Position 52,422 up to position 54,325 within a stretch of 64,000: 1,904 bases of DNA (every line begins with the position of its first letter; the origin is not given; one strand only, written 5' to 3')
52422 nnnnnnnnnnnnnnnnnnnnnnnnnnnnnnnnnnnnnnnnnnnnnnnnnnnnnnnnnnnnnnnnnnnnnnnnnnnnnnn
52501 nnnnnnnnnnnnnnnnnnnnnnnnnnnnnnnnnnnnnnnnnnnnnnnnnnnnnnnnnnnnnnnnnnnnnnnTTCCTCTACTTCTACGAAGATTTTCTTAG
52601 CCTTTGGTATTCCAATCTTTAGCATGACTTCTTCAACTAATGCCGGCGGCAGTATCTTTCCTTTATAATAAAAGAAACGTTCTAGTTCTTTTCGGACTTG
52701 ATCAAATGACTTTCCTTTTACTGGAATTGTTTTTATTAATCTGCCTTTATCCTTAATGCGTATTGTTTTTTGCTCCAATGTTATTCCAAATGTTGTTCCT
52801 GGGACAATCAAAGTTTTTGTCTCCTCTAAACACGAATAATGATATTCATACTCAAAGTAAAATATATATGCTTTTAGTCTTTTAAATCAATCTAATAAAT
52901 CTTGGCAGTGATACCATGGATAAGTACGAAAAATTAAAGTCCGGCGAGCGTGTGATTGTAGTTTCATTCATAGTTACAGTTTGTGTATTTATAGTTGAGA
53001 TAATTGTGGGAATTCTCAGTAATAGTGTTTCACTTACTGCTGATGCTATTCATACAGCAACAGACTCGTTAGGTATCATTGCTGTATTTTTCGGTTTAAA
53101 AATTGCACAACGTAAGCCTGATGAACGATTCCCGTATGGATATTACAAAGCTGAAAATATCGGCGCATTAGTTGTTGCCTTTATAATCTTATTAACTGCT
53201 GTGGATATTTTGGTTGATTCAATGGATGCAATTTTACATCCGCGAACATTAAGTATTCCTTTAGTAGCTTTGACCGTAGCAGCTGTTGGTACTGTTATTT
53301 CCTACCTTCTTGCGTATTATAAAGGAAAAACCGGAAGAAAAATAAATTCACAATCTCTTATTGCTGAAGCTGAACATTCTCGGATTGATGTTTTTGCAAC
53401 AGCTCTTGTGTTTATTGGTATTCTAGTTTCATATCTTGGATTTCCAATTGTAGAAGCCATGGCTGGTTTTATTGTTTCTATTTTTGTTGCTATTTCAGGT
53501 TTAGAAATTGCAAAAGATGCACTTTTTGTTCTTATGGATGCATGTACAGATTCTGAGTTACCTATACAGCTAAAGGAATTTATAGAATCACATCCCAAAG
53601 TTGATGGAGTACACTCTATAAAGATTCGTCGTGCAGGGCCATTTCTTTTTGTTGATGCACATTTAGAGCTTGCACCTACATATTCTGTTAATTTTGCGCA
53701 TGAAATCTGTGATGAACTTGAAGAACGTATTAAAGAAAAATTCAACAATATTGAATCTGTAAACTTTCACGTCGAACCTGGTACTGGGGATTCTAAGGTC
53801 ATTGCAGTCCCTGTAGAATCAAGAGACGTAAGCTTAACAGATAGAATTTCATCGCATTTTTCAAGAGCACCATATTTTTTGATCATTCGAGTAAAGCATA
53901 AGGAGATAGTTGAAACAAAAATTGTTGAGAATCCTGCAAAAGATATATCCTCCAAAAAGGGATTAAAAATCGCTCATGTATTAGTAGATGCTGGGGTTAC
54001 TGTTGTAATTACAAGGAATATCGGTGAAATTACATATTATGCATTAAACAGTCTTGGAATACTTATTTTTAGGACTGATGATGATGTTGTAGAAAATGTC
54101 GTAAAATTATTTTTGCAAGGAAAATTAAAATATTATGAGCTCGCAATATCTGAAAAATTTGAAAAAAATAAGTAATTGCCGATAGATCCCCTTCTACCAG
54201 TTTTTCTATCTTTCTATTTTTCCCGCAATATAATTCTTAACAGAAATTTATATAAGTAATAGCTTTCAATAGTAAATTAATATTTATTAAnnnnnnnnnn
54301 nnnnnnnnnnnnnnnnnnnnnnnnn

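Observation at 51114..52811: Ras-like GTPase domain with P-loop Lys replaced by Met, fused to an in-frame 27-nt tandem-repeat (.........)n linker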

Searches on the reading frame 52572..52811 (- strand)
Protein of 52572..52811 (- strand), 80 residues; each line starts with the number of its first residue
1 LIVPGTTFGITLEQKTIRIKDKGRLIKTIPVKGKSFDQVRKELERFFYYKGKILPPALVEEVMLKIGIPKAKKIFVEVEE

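Call 17: find_related_loci(query=A2, collection=genome_contigs, flank=6000)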
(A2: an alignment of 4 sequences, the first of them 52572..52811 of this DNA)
Query A2 (80 aa) in genome_contigs; peptide patterns used: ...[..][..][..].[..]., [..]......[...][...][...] (x = any residue, [..] = any of these).
103 stretches matched a pattern; 34 encode a relative of the query (tblastn E <= 1e-3); 34 distinct loci.
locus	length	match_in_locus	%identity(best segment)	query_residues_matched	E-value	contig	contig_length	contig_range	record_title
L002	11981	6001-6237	46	1-79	8e-21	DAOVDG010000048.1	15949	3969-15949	MAG TPA_asm: Candidatus Thorarchaeota archaeon isolate CSMAG_1051 CSMAG_1051_k141_4595064_length_15949_cov_67.8688, whol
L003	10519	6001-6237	44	1-79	1e-20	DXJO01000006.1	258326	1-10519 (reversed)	MAG TPA_asm: Candidatus Thorarchaeota archaeon isolate MAG_9 k127_24532, whole genome shotgun sequence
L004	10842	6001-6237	46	1-79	1e-19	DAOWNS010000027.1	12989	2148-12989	MAG TPA_asm: Candidatus Thorarchaeota archaeon isolate CSMAG_3034 CSMAG_3034_k141_615356_length_12989_cov_19.2072, whole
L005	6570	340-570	47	1-77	1e-19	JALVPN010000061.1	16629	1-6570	MAG: Promethearchaeota archaeon isolate A3_metabat1_scaf2bin.173 A3_NODE_1959_length_16629_cov_1.949400, whole genome sh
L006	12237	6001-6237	46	1-79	3e-19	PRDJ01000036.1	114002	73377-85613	MAG: Candidatus Thorarchaeota archaeon isolate OWC5 Thor_OWC5_036, whole genome shotgun sequence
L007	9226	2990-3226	42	1-79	5e-19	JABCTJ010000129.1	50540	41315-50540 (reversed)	MAG: Candidatus Thorarchaeota archaeon isolate HM4_FB6 k127_193719, whole genome shotgun sequence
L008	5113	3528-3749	45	1-74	5e-19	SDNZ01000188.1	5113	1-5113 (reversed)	MAG: Candidatus Thorarchaeota archaeon isolate AMARA_8 AMARA-sed17-64261, whole genome shotgun sequence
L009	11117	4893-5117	51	1-75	4e-19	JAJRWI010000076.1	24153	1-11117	MAG: archaeon isolate Dive96_bin2.169 k141_4728134, whole genome shotgun sequence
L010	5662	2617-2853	46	1-79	6e-19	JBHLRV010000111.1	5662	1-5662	MAG: Candidatus Thorarchaeota archaeon isolate TM2M.101 TM2M.101@40321, whole genome shotgun sequence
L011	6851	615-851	46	1-79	7e-19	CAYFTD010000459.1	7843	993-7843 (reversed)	MAG TPA_asm: uncultured archaeon isolate ERP108616_co1_168 genome assembly, contig: k119_1145699, whole genome shotgun s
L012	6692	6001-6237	46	1-79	1e-18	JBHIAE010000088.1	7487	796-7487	MAG: Candidatus Thorarchaeota archaeon isolate K_3_bin.28 NODE_4375_length_7487_cov_18.414020, whole genome shotgun sequ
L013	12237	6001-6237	42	1-79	1e-18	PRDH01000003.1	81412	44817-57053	MAG: Candidatus Thorarchaeota archaeon isolate OWC2 Thor_OWC2_003, whole genome shotgun sequence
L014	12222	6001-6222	49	1-74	1e-18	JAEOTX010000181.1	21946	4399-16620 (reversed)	MAG: Candidatus Thorarchaeota archaeon isolate YT5_051 k127_28771940, whole genome shotgun sequence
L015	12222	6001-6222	49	1-74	2e-18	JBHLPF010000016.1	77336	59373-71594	MAG: Promethearchaeota archaeon isolate DZ3S.43 DZ3S.43@625, whole genome shotgun sequence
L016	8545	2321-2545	44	1-75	2e-18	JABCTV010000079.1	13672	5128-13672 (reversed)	MAG: Candidatus Thorarchaeota archaeon isolate HM6_B34 NODE_2709_length_13672_cov_0.480915, whole genome shotgun sequenc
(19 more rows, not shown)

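Call 23: search_protein_representatives(alignment_id=A2)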
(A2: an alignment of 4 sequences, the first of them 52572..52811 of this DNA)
Query: 4 sequences, 80 profile positions. Proteins with E-value up to 0.001 (for the whole library): 39; up to 1e-10: 34; up to 1e-30: 5. The best 39 are listed.
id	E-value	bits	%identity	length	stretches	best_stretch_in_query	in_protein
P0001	3.6e-38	145.7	-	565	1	1-80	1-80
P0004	5.9e-36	138.6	-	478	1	1-79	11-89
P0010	1.3e-34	134.3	-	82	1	1-79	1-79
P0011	2.3e-33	130.3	-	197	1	1-79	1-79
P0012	6.7e-32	125.6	-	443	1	1-79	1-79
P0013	2.2e-27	111.1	-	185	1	1-79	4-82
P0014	1.1e-26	108.9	-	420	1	3-79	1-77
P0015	1.3e-26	108.7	-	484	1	1-79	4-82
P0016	1.4e-26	108.6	-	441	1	1-79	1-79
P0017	1.9e-26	108.1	-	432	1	1-79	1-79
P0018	2.4e-26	107.8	-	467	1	1-76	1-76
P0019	4.2e-26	107.0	-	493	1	1-79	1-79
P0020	8.2e-26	106.1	-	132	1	3-77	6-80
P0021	1.5e-25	105.3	-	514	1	1-79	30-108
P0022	5.5e-25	103.4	-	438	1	1-78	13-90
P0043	3.1e-08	49.8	-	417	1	1-74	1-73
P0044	8.2e-07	45.2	-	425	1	1-71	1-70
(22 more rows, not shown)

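Call 29: search_protein_families(library=pfam, alignment_id=A4, max_evalue=1)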
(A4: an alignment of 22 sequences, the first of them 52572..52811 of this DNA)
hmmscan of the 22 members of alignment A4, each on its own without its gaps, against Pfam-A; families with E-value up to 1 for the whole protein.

A. member 1, window:52572-52811:- (80 aa): 0 families

B. families by the number of members that match (of 22 scanned): 6 families
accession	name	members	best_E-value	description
PF15300.11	INT_SG_DDX_CT_C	1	0.0098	INTS6/SAGE1/DDX26B/CT45 C-terminus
PF08966.16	DUF1882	1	0.039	Domain of unknown function (DUF1882)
PF14163.11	SieB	1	0.11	Super-infection exclusion protein B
PF23028.1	YbjQ_3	1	0.13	C2 domain-containing protein 5, fifth YbjQ-like domain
PF02563.21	Poly_export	1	0.14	Polysaccharide biosynthesis/export protein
PF20600.3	ExoX-like_C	1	0.22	Exodeoxyribonuclease X-like C-terminal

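Call 30: search_solved_structures(query=A4, max_evalue=10)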
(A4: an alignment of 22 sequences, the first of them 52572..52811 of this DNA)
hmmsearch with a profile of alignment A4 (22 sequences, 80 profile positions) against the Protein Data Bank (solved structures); distinct sequences matched with E-value up to 10: 16.
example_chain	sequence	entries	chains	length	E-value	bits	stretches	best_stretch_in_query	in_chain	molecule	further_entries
3qgw_A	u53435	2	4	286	0.065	16.7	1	28-64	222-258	Tyrosine-protein kinase ITK/TSK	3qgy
1sm2_A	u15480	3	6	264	0.11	16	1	28-64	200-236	Tyrosine-protein kinase ITK/TSK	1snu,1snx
3v5j_A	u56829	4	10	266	0.11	16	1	28-64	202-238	Tyrosine-protein kinase ITK/TSK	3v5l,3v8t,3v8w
3miy_A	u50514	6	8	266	0.11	16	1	28-64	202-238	Tyrosine-protein kinase ITK/TSK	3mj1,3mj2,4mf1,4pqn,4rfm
3t9t_A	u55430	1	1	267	0.11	16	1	28-64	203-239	Tyrosine-protein kinase ITK/TSK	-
4kio_A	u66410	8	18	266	0.11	16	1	28-64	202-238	Tyrosine-protein kinase ITK/TSK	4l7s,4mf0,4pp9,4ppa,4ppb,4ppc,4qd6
4hct_A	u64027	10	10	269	0.11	15.9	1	28-64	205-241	Tyrosine-protein kinase ITK/TSK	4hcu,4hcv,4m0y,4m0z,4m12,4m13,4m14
5utg_A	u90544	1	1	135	1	12.9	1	8-50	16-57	Egg-lysin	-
4aab_A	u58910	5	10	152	1.1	12.8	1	18-53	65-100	DNA ENDONUCLEASE I-CREI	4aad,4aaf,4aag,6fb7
4aae_A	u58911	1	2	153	1.1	12.8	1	18-53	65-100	DNA ENDONUCLEASE I-CREI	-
6fb8_A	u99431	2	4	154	1.1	12.7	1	18-53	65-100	DNA endonuclease I-CreI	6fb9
1lis_A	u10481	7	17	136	1.1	12.7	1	8-50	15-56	LYSIN | SPERM LYSIN | Egg-lysin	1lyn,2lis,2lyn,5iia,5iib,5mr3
5ii7_A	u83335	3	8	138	1.2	12.7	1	8-50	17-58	Egg-lysin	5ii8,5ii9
1af5_A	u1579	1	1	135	1.5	12.3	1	18-53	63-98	I-CREI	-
8hdl_A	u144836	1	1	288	1.9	12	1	21-66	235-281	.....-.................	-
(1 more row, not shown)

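Call 36: predict_structure(alignment_id=A4)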
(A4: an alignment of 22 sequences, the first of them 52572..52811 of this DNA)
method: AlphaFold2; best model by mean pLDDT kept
length: 80 residues; sequences in the alignment: 22
mean_pLDDT: 85.5   pTM: 0.69
mean pLDDT of the five models: 85.5, 84.6, 83.8, 83.3, 76.8
residues with pLDDT >= 90: 35; 70-90: 36; 50-70: 6; < 50: 3
segments of 3 or more residues with pLDDT < 50: 78-80
pLDDT, mean of each block of 10 residues (from residue 1): 89 91 91 87 91 88 88 59
secondary structure, 60 per line:
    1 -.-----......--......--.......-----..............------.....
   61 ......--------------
elements in order: E8-13 E16-21 E24-30 H36-49 H56-66

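Call 46: search_protein_families(library=pfam, proteins=[L013:7757-8404:-, L013:7484-7756:+, L013:5307-5897:-, L013:3579-5252:+, L013:2286-3479:+], max_evalue=0.01)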
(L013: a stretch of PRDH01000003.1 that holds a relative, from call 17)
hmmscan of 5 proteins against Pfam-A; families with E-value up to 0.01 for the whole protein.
L013:7757-8404:- (215 aa): 0 families

L013:7484-7756:+ (90 aa): 2 families
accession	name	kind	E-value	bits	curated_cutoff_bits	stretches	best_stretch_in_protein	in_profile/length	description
PF18387.7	zf_C2H2_ZHX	-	0.00067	19.7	27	1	64-89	4-29/53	Zinc-fingers and homeoboxes C2H2 finger domain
PF23225.1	zf-C2H2_7th_ZNF462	-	0.0092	16.1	27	0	62-89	2-29/42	Zinc finger protein 462, seventh C2H2 zinc finger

L013:5307-5897:- (196 aa): 1 family
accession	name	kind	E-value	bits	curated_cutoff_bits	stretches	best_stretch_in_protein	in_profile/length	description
PF00156.33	Pribosyltran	-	4e-17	62.4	26.3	1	47-173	12-133/158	Phosphoribosyl transferase domain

L013:3579-5252:+ (557 aa): 2 families
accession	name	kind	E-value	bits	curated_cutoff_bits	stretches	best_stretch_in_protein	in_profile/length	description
PF00501.34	AMP-binding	-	7.8e-95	318.3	29.9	1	29-420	2-384/384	AMP-binding enzyme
PF13193.12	AMP-binding_C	-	7e-25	88.2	24.5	1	471-546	1-76/76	AMP-binding enzyme C-terminal domain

L013:2286-3479:+ (397 aa): 15 families
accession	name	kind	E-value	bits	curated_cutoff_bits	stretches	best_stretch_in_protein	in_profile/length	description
PF01494.25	FAD_binding_3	-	9.4e-17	61.7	22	1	2-323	2-336/349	FAD binding domain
PF05834.18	Lycopene_cycl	-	3e-14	53.3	23.4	2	3-160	1-154/380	Lycopene cyclase protein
PF01946.23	Thi4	-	2.5e-08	33.9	26.2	1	3-67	19-80/235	Thi4 family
PF01266.30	DAO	-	6.2e-08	33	27.9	1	3-89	1-93/353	FAD dependent oxidoreductase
PF07992.20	Pyr_redox_2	-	6.9e-08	32.7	26.1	1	2-42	1-42/291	Pyridine nucleotide-disulphide oxidoreductase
PF04820.20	Trp_halogenase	-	2.2e-06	27.2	21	0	261-324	310-370/458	Tryptophan halogenase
PF13450.12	NAD_binding_8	-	4e-06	27.5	21.9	1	6-34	1-29/68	NAD(P)-binding Rossmann-like domain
PF22578.2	GGR_cat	-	4.8e-06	26.8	27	1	203-241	32-70/88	Geranylgeranyl reductase catalytic domain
PF12831.13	FAD_oxidored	-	9.5e-06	25.6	27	1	3-69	1-62/416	FAD dependent oxidoreductase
PF00890.30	FAD_binding_2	-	4.2e-05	23.4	20.4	1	3-35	1-33/414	FAD binding domain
PF03486.20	HI0933_like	-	0.00012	22.1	50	1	3-39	2-38/244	HI0933-like protein Rossmann domain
PF01134.28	GIDA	-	0.00058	19.5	22.1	1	3-32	1-30/391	Glucose inhibited division protein A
PF13478.12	XdhC_C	-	0.0011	19.9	29.7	1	4-121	1-83/125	XdhC Rossmann domain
PF08491.16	SE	-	0.0019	17.8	20.1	1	264-307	123-166/276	Squalene epoxidase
PF21799.2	MurD-like_N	-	0.0052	17.5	27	0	4-37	3-36/88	Mur ligase MurD-like, N-terminal domain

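Call 61: fold_search(model_id=the predicted structure, library=pdb)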
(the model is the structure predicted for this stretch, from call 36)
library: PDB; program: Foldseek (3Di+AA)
matches with E <= 10: 627; with E <= 0.001: 0
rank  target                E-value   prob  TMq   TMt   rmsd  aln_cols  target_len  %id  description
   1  7e1g_A                2.2e-01  0.35  0.36  0.09  13.3        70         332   16  Structure of MreB3 from Spiroplasma eriocheiris (released 2022-02-16)
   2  7e1c                  2.8e-01  0.30  0.36  0.09  13.3        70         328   16  Structure of MreB3 from Spiroplasma eriocheiris (released 2022-02-16)
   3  8ab4                  3.2e-01  0.33  0.38  0.10  13.6        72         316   11  Crystal structure of MreB from Geobacillus stearothermophilus ATCC7953 in complex with GTP (released 2023-07-12)
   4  9a51_A                3.4e-01  0.23  0.32  0.08  13.5        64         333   12  Integrative model of MBL-YTXH by crosslinking MS and deep learning (released 2024-09-18)
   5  7e1g_B                3.6e-01  0.20  0.32  0.08  13.3        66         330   15  Structure of MreB3 from Spiroplasma eriocheiris (released 2022-02-16)
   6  9a5t_B                4.7e-01  0.23  0.36  0.09  13.6        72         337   14  Integrative model of MBL-MREB by crosslinking MS and deep learning (released 2024-09-18)
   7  9bn8                  4.7e-01  0.21  0.32  0.08  10.5        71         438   14  Crystal Structure of UDP-N-acetylmuramoylalanine--D-glutamate ligase (MurD) from E. coli in complex with UMA and inhibit (released 2024-05-15)
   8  7zpu                  5.1e-01  0.25  0.38  0.10  13.5        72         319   11  Crystal structure of MreB from Geobacillus stearothermophilus ATCC7953 in complex with ATP (released 2023-05-10)
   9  8azg                  5.1e-01  0.25  0.37  0.10  13.6        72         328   11  Crystal structure of MreB from Geobacillus stearothermophilus ATCC7953 in complex with ATP (released 2023-09-13)
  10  4n06_A                5.4e-01  0.54  0.29  0.08   3.8        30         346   23  Crystal structure of Cas1 from Archaeoglobus fulgidus and its nucleolytic activity (released 2014-01-15)
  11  7zpt                  5.4e-01  0.23  0.38  0.10  13.5        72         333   11  Crystal structure of MreB from Geobacillus stearothermophilus ATCC7953 (released 2023-05-10)
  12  4a1i_A                5.8e-01  0.54  0.32  0.16   4.8        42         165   21  ykud from B.subtilis (released 2012-09-26)
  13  8aam                  6.6e-01  0.21  0.38  0.10  13.5        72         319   11  Crystal structure of MreB from Geobacillus stearothermophilus ATCC7953 (released 2023-07-12)
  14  3a5y_C                7.5e-01  0.11  0.26  0.09   7.7        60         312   17  Crystal structure of GenX from Escherichia coli in complex with lysyladenylate analog (released 2010-08-25)
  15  4n06_B                8.0e-01  0.44  0.29  0.08   3.8        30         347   23  Crystal structure of Cas1 from Archaeoglobus fulgidus and its nucleolytic activity (released 2014-01-15)
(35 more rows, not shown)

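Call 79: search_protein_families(library=padloc, proteins=[window:52572-52811:-], max_evalue=0.01)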
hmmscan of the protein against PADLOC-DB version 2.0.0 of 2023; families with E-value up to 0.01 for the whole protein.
window:52572-52811:- (80 aa): 0 families

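Call 80: search_protein_families(library=phrogs, proteins=[window:52572-52811:-], max_evalue=0.01)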
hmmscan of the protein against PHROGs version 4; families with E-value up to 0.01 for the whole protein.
window:52572-52811:- (80 aa): 0 families

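Call 84: find_encoding_contigs(protein=P0043, flank=5000, max_places=2)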
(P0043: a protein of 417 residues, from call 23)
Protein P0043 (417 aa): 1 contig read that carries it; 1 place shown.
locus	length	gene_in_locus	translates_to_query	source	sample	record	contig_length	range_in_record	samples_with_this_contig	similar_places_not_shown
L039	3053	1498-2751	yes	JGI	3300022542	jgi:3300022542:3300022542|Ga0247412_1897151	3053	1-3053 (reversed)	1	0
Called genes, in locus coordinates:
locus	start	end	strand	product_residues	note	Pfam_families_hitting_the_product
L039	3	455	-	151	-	?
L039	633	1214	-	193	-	-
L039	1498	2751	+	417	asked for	PF00071:Ras, PF08477:Roc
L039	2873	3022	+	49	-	-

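Call 85: find_encoding_contigs(protein=P0044, flank=5000, max_places=2)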
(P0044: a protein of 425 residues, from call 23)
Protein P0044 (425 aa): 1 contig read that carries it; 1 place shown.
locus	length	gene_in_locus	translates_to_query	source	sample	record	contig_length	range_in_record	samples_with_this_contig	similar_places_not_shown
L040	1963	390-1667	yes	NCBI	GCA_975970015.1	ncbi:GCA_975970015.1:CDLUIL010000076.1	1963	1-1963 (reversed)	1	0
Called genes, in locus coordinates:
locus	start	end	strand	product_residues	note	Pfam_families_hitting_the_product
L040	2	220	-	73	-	?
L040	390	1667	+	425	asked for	PF00071:Ras, PF08477:Roc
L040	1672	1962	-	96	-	?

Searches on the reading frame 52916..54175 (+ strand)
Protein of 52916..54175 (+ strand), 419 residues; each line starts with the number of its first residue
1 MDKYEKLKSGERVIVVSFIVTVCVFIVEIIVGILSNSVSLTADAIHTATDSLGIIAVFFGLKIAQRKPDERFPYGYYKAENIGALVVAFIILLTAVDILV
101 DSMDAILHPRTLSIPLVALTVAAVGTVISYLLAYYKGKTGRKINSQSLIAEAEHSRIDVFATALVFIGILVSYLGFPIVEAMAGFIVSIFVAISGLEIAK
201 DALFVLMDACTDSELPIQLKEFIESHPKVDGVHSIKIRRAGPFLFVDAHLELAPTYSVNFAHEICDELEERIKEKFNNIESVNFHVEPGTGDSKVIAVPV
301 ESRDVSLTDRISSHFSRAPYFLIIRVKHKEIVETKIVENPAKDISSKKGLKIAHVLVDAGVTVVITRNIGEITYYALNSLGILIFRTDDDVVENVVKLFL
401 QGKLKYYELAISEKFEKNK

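Call 46: search_protein_families(library=pfam, proteins=[window:52916-54175:+], max_evalue=0.01)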
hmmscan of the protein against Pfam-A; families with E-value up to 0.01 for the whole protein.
window:52916-54175:+ (419 aa): 3 families
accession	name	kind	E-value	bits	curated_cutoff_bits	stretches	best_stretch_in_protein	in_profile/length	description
PF01545.26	Cation_efflux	-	9.3e-49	166.3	26.6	1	14-207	1-198/198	Cation efflux family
PF16916.11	ZT_dimer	-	3.1e-21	75.6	26.7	1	218-288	8-77/78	Dimerisation domain of Zinc Transporter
PF02579.22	Nitro_FeMo-Co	-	9.1e-17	61.6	26.3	1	309-400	3-93/94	Dinitrogenase iron-molybdenum cofactor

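Call 49: find_encoding_contigs(protein=window:52916-54175:+, flank=4000, max_places=10)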
Protein window:52916-54175:+ (419 aa): 2 contigs read that carry it; 2 places shown.
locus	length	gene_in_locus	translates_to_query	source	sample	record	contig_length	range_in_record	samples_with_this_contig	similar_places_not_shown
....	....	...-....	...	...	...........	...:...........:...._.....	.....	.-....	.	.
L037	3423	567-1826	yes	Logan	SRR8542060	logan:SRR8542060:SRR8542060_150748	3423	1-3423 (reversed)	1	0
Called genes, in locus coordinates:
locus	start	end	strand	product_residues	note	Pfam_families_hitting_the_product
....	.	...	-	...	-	?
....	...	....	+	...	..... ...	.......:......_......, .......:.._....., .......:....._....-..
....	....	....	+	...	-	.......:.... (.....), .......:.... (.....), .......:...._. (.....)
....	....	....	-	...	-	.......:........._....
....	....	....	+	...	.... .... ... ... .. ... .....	-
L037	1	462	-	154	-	?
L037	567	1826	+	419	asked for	PF01545:Cation_efflux, PF16916:ZT_dimer, PF02579:Nitro_FeMo-Co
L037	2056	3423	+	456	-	?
